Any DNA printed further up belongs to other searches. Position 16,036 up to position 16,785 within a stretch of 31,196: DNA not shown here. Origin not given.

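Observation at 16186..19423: Orphan cytochrome b (QcrB paralogue) translationally coupled to an SRPBCC protein and preceded by a CDF metal exporter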

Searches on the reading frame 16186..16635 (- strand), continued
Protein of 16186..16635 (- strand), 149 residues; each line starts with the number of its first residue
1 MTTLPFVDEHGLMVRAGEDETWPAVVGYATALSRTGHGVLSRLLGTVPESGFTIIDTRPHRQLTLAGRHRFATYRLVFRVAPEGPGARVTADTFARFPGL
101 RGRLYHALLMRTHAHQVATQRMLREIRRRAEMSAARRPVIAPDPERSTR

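Call 71: search_protein_families(library=pfam, alignment_id=A1, max_evalue=0.01)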
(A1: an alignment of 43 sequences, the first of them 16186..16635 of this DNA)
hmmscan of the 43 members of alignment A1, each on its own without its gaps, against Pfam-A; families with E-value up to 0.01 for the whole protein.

A. member 1, window:16186-16635:- (149 aa): 0 families

B. families by the number of members that match (of 43 scanned): 2 families
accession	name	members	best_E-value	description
PF10604.15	Polyketide_cyc2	17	2.6e-07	Polyketide cyclase / dehydrase and lipid transport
PF11066.14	DUF2867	15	3.7e-06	Protein of unknown function (DUF2867)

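Call 73: find_encoding_contigs(protein=P0121, flank=1000, max_places=3)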
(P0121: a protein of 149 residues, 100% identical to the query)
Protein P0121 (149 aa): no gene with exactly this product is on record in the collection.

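Call 86: search_protein_families(library=pfam, proteins=[L085:2748-3623:-], max_evalue=0.01)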
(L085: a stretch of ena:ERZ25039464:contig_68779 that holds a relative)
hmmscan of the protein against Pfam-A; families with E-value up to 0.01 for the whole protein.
L085:2748-3623:- (291 aa): 5 families
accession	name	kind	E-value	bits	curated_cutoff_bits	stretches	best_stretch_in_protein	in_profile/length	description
PF04542.20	Sigma70_r2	-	7.5e-16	58.1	24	1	11-75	2-70/71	Sigma-70 region 2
PF08281.18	Sigma70_r4_2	-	2.3e-10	40.4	25.7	1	110-160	3-53/54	Sigma-70, region 4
PF04545.22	Sigma70_r4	-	1.1e-06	28.5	24.1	1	114-162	1-49/50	Sigma-70, region 4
PF12680.13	SnoaL_2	-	0.00023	22.2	27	1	180-257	3-83/102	SnoaL-like domain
PF14534.12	DUF4440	-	0.0078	17.1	25.2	0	176-219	3-47/107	Domain of unknown function (DUF4440)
